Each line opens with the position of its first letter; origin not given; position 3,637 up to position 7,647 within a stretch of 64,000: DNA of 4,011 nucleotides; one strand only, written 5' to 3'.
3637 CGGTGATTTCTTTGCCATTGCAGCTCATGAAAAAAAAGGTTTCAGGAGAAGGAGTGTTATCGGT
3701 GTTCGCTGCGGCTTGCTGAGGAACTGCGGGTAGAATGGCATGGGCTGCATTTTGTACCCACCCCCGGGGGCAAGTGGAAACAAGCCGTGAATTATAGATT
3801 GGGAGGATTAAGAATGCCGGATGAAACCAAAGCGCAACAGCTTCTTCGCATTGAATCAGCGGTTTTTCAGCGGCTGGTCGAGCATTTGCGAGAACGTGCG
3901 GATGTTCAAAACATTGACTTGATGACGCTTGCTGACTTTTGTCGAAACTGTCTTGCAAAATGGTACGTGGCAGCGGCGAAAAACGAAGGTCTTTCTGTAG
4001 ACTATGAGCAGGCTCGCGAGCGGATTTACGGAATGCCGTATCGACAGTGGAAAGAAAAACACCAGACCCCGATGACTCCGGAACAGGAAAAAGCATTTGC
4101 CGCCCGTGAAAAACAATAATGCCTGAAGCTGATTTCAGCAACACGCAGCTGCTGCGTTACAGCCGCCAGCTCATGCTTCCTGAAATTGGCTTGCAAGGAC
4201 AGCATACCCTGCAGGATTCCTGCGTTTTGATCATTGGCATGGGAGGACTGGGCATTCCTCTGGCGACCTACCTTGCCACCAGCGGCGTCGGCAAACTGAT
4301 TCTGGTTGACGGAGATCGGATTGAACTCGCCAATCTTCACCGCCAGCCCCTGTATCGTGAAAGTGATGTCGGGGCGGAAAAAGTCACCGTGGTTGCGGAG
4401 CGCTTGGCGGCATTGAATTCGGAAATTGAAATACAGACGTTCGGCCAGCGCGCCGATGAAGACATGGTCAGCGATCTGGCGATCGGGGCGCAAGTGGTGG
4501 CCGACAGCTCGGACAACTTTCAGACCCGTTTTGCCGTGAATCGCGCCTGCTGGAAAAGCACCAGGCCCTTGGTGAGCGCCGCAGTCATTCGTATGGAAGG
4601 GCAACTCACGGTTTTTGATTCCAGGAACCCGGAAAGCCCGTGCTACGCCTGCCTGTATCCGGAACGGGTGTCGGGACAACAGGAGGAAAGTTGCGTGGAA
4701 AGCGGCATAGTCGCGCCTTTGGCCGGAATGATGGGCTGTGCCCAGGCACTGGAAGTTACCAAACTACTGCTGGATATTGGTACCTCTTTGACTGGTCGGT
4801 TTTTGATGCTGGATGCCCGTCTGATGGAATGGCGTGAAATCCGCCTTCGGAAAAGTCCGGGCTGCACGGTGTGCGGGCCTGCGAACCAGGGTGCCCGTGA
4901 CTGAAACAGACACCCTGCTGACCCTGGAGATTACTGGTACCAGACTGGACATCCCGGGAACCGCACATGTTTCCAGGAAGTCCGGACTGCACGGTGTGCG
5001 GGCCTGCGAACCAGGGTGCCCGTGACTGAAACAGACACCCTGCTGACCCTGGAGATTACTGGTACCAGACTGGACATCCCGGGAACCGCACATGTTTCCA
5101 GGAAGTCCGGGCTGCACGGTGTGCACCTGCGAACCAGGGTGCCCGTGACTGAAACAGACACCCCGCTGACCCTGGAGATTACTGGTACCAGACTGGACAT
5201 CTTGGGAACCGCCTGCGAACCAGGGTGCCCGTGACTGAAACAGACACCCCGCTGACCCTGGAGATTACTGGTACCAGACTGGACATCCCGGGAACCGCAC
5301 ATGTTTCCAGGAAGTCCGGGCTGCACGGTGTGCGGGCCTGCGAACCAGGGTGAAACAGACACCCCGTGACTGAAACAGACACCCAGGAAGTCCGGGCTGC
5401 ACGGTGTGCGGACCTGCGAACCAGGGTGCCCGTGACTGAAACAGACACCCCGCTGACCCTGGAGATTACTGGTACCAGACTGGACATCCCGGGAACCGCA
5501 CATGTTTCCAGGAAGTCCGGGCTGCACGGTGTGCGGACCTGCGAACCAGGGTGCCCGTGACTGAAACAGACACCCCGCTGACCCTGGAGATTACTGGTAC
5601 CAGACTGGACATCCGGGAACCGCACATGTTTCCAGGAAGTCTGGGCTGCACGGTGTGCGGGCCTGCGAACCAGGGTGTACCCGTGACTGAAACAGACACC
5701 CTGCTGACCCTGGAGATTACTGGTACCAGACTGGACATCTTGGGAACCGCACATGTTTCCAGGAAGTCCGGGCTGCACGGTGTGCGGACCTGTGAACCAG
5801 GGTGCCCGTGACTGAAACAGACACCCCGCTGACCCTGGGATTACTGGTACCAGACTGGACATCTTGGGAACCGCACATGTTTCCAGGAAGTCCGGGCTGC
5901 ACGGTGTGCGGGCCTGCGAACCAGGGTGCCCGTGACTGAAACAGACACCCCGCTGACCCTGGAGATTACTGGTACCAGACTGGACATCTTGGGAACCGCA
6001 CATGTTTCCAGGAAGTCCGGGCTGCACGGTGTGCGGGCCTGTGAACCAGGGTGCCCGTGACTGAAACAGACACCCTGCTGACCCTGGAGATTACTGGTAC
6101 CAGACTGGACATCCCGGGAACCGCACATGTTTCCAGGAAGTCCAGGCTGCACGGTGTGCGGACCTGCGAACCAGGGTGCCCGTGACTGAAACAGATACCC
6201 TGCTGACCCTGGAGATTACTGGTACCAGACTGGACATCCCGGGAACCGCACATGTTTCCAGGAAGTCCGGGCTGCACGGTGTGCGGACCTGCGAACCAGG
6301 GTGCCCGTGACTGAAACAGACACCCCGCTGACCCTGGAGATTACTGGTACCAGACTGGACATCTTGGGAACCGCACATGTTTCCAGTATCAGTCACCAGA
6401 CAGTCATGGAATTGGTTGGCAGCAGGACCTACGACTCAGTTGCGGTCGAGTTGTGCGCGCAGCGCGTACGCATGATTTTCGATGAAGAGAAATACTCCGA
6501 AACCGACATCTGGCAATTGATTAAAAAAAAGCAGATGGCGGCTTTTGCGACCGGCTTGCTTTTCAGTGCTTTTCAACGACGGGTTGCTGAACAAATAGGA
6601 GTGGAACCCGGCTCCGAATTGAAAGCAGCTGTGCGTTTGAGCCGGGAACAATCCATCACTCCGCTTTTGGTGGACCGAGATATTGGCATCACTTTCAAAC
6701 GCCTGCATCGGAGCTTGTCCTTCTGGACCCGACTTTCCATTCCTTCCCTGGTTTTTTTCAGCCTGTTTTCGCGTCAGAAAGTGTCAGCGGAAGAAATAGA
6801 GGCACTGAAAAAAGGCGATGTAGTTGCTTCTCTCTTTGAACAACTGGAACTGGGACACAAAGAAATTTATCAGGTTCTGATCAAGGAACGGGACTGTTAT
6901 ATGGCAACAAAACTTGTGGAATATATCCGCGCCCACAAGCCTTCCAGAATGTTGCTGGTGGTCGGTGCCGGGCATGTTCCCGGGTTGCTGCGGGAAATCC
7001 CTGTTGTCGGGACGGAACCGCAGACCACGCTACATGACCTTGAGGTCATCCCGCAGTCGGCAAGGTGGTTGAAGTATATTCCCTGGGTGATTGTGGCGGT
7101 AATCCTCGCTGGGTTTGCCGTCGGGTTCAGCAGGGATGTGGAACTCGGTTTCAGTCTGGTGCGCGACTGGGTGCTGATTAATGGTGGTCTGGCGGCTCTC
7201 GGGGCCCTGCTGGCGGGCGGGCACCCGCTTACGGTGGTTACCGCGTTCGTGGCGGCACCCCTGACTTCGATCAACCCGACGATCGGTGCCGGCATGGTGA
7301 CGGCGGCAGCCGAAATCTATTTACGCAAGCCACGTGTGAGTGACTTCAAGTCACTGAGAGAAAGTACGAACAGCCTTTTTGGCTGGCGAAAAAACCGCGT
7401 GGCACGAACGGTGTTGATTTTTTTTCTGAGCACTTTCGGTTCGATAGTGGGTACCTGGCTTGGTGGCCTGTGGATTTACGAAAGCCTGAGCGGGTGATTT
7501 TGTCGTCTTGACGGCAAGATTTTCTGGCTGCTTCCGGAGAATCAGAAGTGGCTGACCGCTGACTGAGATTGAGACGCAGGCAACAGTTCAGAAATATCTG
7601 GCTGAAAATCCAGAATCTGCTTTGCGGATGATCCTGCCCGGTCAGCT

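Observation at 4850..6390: About 12 tandem copies of the moeB-stop/traB-start junction, each with a TGA and a GTG start, period 125 bp (frame-breaking)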

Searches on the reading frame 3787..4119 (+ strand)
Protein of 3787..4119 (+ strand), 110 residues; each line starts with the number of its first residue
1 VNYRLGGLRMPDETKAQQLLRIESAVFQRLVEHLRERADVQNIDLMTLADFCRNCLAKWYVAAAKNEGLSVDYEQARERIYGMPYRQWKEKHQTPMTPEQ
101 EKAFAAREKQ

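Call 10: search_protein_families(library=ncbifam, proteins=[window:3787-4119:+])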
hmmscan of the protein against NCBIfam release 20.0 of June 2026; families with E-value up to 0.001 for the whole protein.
window:3787-4119:+ (110 aa): 0 families

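Call 20: search_protein_families(library=pfam, proteins=[window:3787-4119:+])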
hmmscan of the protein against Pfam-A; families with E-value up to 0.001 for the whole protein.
window:3787-4119:+ (110 aa): 1 family
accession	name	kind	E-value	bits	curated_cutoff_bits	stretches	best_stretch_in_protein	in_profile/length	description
PF06844.16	DUF1244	-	2e-35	121.2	27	1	40-105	1-66/67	Protein of unknown function (DUF1244)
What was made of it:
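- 3787..4119 (+): DUF1244 gene, first gene of the co-directional DUF1244-moeB-traB cluster. Its stop overlaps the moeB ATG. Pfam PF06844, E 2e-35 (call 20).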

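Call 23: find_encoding_contigs(protein=window:3787-4119:+, flank=10000, max_places=10)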
Protein window:3787-4119:+ (110 aa): no gene with exactly this product is on record in the collection.

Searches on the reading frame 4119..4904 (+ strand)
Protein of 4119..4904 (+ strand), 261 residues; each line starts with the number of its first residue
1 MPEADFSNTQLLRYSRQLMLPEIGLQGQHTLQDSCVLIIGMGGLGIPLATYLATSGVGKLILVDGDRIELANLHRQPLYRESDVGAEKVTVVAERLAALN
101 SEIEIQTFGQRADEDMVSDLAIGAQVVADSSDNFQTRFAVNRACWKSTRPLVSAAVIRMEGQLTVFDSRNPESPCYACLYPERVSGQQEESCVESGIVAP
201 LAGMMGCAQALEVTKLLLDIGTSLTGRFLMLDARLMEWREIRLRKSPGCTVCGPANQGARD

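Call 10: search_protein_families(library=ncbifam, proteins=[window:4119-4904:+])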
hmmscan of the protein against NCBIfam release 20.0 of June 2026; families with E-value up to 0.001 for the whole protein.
window:4119-4904:+ (261 aa): 23 families
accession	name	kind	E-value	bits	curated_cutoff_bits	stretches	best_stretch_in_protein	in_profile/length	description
NF004281.0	PRK05690.1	subfamily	4.5e-85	284.9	266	1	5-253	4-249/250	molybdopterin-synthase adenylyltransferase MoeB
NF006444.0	PRK08762.1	equivalog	1.1e-83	281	449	1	8-255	122-370/387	molybdopterin-synthase adenylyltransferase MoeB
TIGR02355.1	moeB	equivalog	1.1e-76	257.4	376.55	1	11-252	2-240/240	molybdopterin-synthase adenylyltransferase MoeB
NF047750.1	SAMPActivE1UbaA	equivalog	6.8e-68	228.9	450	1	5-254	4-250/270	SAMP-activating enzyme E1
TIGR02356.1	adenyl_thiF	equivalog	2.2e-67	226.4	275.25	1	13-217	1-203/203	thiazole biosynthesis adenylyltransferase ThiF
NF005646.0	PRK07411.1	equivalog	6.7e-58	196.7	633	1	5-251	10-254/390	molybdopterin-synthase adenylyltransferase MoeB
NF005902.0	PRK07878.1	equivalog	5.3e-57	193.5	647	1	2-250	11-261/392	adenylyltransferase/sulfurtransferase MoeZ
NF004111.0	PRK05600.1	equivalog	3.8e-49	167.8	437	1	8-247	16-256/371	ThiF family adenylyltransferase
NF006204.0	PRK08328.1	equivalog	6.1e-40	137.2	339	1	7-233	3-221/231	hypothetical protein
NF009123.0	PRK12475.1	subfamily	7.1e-40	137.3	510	1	13-254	4-245/338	MoeB/ThiF family adenylyltransferase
NF006395.0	PRK08644.1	equivalog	8.1e-26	91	159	1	19-218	16-210/215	sulfur carrier protein ThiS adenylyltransferase ThiF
TIGR02354.1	thiF_fam2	equivalog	4.9e-21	75.5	152.2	1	29-146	17-133/200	thiamine biosynthesis protein ThiF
NF006077.0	PRK08223.1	equivalog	2.8e-19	69.2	266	1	23-176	18-173/296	hypothetical protein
TIGR01408.1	Ube1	subfamily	3.8e-15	54.7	750.05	1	23-158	409-553/1008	ubiquitin-activating enzyme E1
NF011696.0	PRK15116.1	equivalog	3.3e-13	49.9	304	1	28-155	25-153/268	tRNA cyclic N6-threonylcarbamoyladenosine(37) synthase TcdA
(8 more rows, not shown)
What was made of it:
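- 4119..4904 (+): moeB (molybdopterin-synthase adenylyltransferase), intact at 261 aa. Its last 52 nt, including the second CxxC motif and the stop at 4902-4904, lie in unit 1 of the array. NCBIfam NF004281, 284.9 bits against a cut-off of 266 (call 10).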

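Call 22: find_encoding_contigs(protein=window:4119-4904:+, flank=10000, max_places=10)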
Protein window:4119-4904:+ (261 aa): no gene with exactly this product is on record in the collection.

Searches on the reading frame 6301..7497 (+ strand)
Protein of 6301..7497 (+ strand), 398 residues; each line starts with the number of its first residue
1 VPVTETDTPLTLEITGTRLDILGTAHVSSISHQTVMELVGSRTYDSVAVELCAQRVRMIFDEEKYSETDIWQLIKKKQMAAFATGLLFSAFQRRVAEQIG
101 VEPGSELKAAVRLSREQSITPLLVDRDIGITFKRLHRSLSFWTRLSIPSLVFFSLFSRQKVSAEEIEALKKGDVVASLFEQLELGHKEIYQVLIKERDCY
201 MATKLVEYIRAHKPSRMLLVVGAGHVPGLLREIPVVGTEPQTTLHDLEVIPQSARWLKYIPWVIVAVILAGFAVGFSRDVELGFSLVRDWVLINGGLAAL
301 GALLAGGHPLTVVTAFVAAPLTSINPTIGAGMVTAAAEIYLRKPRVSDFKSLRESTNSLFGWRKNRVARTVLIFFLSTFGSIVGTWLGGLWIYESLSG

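Call 10: search_protein_families(library=ncbifam, proteins=[window:6301-7497:+])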
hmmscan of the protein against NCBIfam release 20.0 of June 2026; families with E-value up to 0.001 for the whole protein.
window:6301-7497:+ (398 aa): 1 family
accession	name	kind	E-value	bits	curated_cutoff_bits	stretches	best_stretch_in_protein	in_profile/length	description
TIGR00261.1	traB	subfamily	3.5e-80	269.8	178.35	1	17-393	4-376/380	TraB family protein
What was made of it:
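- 6307..7497 (+): traB (TraB family), intact. GTG 6307 aligns with the ATG of the orthologues. The GTG at 6301 is an alternative start two codons upstream. TIGR00261, 269.8 bits against a cut-off of 178.35 (call 10).
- On MoeB / TraB gene identity of the flanks: TIGR00261 scores 269.8 against 178.35 (call 10).
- Checked: The downstream ORF meets TIGR00261 TraB (269.8 bits against 178.35) (call 10).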

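Call 11: find_related_loci(query=window:6301-7497:+, collection=genome_contigs, flank=10000)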
Query window:6301-7497:+ (398 aa) in genome_contigs; peptide patterns used: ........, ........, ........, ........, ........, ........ (x = any residue, [..] = any of these).
305 stretches matched a pattern; 251 encode a relative of the query (tblastn E <= 1e-3); the best 80 are kept; 80 distinct loci.
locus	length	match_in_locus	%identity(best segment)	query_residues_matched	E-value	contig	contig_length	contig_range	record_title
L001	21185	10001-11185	85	3-397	0e+0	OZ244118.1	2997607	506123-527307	MAG: uncultured candidatus Porisulfidus sp. isolate f8cba6c3-7e1b-4da5-9e71-6b9c0636047c genome assembly, chromosome: 1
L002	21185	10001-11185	83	3-397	0e+0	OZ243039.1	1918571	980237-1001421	MAG: Candidatus Oxydemutatoraceae bacterium isolate 2429231d-f204-4be9-8c17-397346704460 genome assembly, chromosome: 1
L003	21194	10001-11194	48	1-396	6e-125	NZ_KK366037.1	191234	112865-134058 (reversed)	Marinospirillum insulare DSM 21763 BP27DRAFT_scaffold00002.2, whole genome shotgun sequence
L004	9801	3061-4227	49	11-398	1e-124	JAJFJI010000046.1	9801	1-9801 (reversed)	MAG: Nitrosomonas sp. isolate OFTM215 OFTM215_45, whole genome shotgun sequence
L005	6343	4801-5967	50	11-398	3e-124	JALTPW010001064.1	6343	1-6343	MAG: Chromatiales bacterium isolate S140_maxbin2_scaf2bin.116 S140_NODE_9900_length_6343_cov_5.098616, whole genome shot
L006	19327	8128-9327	47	1-398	1e-123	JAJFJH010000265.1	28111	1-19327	MAG: Nitrosomonas sp. isolate OFTM190 OFTM190_264, whole genome shotgun sequence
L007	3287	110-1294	48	5-398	2e-127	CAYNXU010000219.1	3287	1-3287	MAG TPA_asm: uncultured Nitrosomonas sp. isolate SRP287453_co1_102 genome assembly, contig: NODE_59702_length_3287_cov_5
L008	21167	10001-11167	47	11-398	2e-123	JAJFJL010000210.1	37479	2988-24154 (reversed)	MAG: Nitrosomonas sp. isolate OFTM37 OFTM37_209, whole genome shotgun sequence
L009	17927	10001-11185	46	4-397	6e-123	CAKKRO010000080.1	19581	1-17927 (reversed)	Nitrosomonadaceae bacterium isolate Hainich-H41-bin218-1 genome assembly, contig: H41-bin218_1_Hain_H41_02um_R2_1904_len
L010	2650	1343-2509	49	11-398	2e-128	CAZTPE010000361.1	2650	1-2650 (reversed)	MAG TPA_asm: uncultured Ectothiorhodospiraceae bacterium isolate SRP128015_co1_67 genome assembly, contig: NODE_78976_le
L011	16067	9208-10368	49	12-397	9e-123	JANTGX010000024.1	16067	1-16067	MAG: Gammaproteobacteria bacterium isolate bin10089 c_000000003553, whole genome shotgun sequence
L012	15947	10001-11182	48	6-397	1e-122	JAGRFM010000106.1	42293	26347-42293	MAG: Nitrosomonas sp. isolate HKST-UBA151 k127_1223853, whole genome shotgun sequence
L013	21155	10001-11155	49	14-398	2e-122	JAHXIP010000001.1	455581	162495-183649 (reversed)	MAG: Candidatus Thiodiazotropha sp. (ex Monitilora ramsayi) isolate L095_Th1 c_000000000001, whole genome shotgun sequen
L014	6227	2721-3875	48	14-398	2e-122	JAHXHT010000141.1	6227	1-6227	MAG: Candidatus Thiodiazotropha sp. (ex Gloverina cf. vestifex) isolate L005R_Th1 c_000000000157, whole genome shotgun s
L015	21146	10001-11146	49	17-397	7e-122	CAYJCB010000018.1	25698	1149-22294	MAG TPA_asm: uncultured Halomonadaceae bacterium isolate ERP122455_co2_38 genome assembly, contig: NODE_303_length_25698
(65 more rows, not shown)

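Call 40: find_related_loci(query=window:6301-7497:+, collection=metagenome_contigs, flank=5000)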
Query window:6301-7497:+ (398 aa) in metagenome_contigs; peptide patterns used: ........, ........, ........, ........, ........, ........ (x = any residue, [..] = any of these).
301 stretches matched a pattern; 211 encode a relative of the query (tblastn E <= 1e-3); the best 80 are kept; 80 distinct loci.
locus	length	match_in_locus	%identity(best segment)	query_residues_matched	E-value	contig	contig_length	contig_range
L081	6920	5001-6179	48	6-397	4e-126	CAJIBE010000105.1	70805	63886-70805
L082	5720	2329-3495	48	10-398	4e-125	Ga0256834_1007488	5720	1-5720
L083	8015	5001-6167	48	10-398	5e-124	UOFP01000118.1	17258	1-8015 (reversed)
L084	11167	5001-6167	49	11-398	3e-124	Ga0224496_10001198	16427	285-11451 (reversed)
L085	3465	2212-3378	48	11-398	9e-128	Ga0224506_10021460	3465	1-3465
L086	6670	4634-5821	48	3-397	1e-123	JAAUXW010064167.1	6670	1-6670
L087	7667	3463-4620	49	12-396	1e-123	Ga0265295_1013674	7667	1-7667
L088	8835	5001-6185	46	4-397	2e-123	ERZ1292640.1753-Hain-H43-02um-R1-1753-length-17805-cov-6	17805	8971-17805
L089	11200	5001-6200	47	1-398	2e-123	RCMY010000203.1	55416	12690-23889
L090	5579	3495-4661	49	11-398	3e-123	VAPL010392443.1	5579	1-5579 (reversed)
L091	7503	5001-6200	48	1-398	5e-123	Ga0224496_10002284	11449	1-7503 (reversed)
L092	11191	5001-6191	47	2-397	7e-123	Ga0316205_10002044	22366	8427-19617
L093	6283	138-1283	49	17-397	4e-123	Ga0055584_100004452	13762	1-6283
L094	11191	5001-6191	47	2-397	7e-123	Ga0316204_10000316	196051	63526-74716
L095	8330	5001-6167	48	11-398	3e-122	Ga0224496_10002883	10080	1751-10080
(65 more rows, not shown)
